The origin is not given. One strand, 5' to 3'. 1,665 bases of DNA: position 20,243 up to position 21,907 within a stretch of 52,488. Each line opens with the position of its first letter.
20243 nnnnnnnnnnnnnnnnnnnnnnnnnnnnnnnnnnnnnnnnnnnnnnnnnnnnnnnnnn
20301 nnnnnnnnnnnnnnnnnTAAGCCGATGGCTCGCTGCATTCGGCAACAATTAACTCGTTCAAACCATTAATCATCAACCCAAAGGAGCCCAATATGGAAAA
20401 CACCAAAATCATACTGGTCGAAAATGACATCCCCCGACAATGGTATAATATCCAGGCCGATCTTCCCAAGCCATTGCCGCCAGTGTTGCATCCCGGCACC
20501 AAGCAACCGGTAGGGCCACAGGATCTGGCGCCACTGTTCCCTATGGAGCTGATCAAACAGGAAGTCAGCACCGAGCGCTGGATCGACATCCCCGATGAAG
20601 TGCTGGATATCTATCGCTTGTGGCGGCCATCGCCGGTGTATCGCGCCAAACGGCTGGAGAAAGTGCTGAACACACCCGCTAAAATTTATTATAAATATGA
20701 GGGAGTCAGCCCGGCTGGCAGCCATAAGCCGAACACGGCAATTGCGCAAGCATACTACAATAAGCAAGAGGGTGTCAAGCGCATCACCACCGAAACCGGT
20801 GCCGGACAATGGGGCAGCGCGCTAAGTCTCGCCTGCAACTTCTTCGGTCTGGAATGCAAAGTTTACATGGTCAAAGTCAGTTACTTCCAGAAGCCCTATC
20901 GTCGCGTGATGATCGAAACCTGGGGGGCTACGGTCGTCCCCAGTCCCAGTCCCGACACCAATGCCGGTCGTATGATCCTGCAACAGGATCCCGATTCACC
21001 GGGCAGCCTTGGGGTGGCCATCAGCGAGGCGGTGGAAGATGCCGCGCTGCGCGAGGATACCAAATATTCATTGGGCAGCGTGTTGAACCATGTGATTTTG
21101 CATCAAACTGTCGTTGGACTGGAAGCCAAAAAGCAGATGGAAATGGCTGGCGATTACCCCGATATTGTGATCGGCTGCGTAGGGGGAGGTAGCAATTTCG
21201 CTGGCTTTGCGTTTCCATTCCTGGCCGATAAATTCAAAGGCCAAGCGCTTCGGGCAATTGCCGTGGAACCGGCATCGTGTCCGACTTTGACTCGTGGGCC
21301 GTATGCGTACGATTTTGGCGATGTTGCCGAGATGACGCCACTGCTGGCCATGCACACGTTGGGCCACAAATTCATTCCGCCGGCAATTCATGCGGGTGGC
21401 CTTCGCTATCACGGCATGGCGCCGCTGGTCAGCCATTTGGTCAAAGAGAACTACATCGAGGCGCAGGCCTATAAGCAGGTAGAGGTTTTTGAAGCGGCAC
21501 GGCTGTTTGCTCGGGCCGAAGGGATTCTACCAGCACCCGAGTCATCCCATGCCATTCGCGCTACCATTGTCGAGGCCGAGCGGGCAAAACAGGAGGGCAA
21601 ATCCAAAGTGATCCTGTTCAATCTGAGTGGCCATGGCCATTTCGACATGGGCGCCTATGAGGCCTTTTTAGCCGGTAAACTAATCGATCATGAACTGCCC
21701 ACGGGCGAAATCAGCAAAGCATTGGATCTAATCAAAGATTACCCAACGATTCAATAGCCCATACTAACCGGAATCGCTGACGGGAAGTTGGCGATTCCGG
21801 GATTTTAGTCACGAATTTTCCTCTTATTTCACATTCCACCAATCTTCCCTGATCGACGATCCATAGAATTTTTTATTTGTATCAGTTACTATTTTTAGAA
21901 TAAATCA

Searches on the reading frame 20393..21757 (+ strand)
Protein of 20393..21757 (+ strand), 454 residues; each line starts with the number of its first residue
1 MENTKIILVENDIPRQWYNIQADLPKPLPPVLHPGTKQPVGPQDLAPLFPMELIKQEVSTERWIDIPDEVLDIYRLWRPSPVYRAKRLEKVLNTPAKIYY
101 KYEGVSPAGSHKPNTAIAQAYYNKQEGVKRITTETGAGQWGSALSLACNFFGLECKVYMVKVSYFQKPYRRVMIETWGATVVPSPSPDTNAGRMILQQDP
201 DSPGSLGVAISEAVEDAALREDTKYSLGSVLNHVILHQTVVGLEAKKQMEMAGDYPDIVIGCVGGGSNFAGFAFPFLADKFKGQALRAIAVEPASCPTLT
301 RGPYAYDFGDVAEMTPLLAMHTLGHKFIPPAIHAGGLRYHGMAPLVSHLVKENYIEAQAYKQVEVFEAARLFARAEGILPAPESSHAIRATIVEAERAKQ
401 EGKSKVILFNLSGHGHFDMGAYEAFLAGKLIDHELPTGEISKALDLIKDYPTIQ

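Call 7: search_protein_families(library=pfam, proteins=[window:20393-21757:+])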
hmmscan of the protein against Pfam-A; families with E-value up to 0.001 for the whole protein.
window:20393-21757:+ (454 aa): 1 family
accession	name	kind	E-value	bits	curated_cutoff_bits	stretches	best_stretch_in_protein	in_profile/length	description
PF00291.31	PALP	-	1.8e-40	139.6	35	1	76-413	4-295/295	Pyridoxal-phosphate dependent enzyme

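Call 9: search_protein_families(library=ncbifam, proteins=[window:20393-21757:+], max_evalue=1)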
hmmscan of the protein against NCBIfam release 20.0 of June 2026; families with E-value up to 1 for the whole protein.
window:20393-21757:+ (454 aa): 32 families (the best 25 are shown)
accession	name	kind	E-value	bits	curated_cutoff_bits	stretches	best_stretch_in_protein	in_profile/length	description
NF009057.0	PRK12391.1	equivalog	6.4e-231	766.5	366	1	2-439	2-439/441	TrpB-like pyridoxal phosphate-dependent enzyme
TIGR01415.1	trpB_rel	hypoth_equivalog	4.2e-205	681.3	518.85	1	13-428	1-418/419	TrpB-like pyridoxal phosphate-dependent enzyme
NF010376.0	PRK13803.1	equivalog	4.9e-49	167.7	819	1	78-426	259-595/600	bifunctional phosphoribosylanthranilate isomerase/tryptophan synthase subunit beta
TIGR00263.1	trpB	equivalog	4.5e-45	154.4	392.45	1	77-420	48-379/385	tryptophan synthase subunit beta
NF010375.0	PRK13802.1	equivalog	2.6e-32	111.8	1386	1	77-425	324-672/695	bifunctional indole-3-glycerol phosphate synthase/tryptophan synthase subunit beta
NF004996.0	PRK06381.1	equivalog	7e-12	45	266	1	80-183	16-114/319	threonine synthase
NF006050.0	PRK08197.1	equivalog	1.4e-09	37.2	303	2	81-197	82-193/406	threonine synthase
NF006094.0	PRK08246.1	subfamily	7.8e-09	35.4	331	1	77-305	21-212/310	serine/threonine dehydratase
TIGR01139.1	cysK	equivalog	3.2e-08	33.2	350.95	1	87-411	12-287/298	cysteine synthase A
NF006390.0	PRK08639.1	equivalog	8.4e-08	31.6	421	2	72-169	18-113/418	threonine ammonia-lyase IlvA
TIGR02079.1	THD1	equivalog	3.7e-07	29.3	440.55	2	232-300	148-211/410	threonine ammonia-lyase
TIGR01136.1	cysKM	subfamily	7.5e-07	28.8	344.15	1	92-413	17-290/299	cysteine synthase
NF045641.2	BHydaspDhtseBhcB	equivalog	8e-06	25.2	550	1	80-196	21-131/312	beta-hydroxyaspartate dehydratase BhcB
NF005292.0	PRK06815.1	equivalog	9.6e-06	24.9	371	1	78-163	20-103/320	threonine/serine dehydratase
NF040741.1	ornith_OrtB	equivalog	1.5e-05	23.7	550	1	95-157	81-142/464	2-amino-4-oxopentanoate thiolase subunit OrtB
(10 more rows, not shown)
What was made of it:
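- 20393..21757 (+): TrpB2, a stand-alone TrpB-like PLP enzyme (454 aa). NF009057 scores 766 bits (cut-off 366) and TIGR01415 scores 681 bits (cut-off 519) (call 9).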

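Call 74: search_solved_structures(query=window:20393-21754:+, max_evalue=1e-30)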
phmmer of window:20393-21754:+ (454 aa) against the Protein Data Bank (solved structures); distinct sequences matched with E-value up to 1e-30: 22.
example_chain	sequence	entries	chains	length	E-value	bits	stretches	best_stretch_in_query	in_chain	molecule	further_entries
6hul_B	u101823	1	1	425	2.5e-138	464.9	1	11-426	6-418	Tryptophan synthase beta chain 1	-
4qys_B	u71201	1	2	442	1.2e-125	423.1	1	5-427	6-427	Tryptophan synthase beta chain 2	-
6hte_B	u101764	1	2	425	2.1e-125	422.3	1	5-426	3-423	Tryptophan synthase beta chain 2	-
5ey5_B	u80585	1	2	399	6.7e-41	143.8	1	76-433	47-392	LBCA-b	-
9vgl_A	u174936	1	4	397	7.7e-39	137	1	74-424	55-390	Ancestral L-tryptophan synthase beta-subunit 1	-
7rnp_A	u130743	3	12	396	2.2e-38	135.5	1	77-433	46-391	Tryptophan synthase beta chain 1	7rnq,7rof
5vm5_A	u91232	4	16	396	3.7e-38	134.7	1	77-433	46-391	Tryptophan synthase beta chain 1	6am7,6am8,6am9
6amc_A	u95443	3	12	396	4e-38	134.6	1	77-433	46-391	Tryptophan synthase beta chain 1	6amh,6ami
9vgk_A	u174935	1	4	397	5.3e-38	134.2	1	74-424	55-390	Ancestral L-tyrptophan synthase beta-subunit 1 K90A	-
5dvz_A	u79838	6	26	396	5.8e-38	134.1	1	77-433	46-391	Tryptophan synthase beta chain 1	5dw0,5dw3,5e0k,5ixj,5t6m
1v8z_A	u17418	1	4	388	1.5e-37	132.7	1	77-419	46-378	Tryptophan synthase beta chain 1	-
1wdw_B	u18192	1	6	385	1.6e-37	132.7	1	77-419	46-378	Tryptophan synthase beta chain 1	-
6cut_A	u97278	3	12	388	2.9e-37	131.8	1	77-419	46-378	Tryptophan synthase beta chain 1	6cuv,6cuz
5kin_B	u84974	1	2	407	5.4e-35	124.3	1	76-419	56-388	Tryptophan synthase beta chain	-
1x1q_A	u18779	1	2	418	6.6e-34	120.7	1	76-429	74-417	tryptophan synthase beta chain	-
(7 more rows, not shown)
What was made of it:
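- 20393..21757 (+): The best PDB matches are Sulfolobus-type TrpB2 chains at 1e-125 to 1e-138, against about 1e-41 for TrpB1 (call 74).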
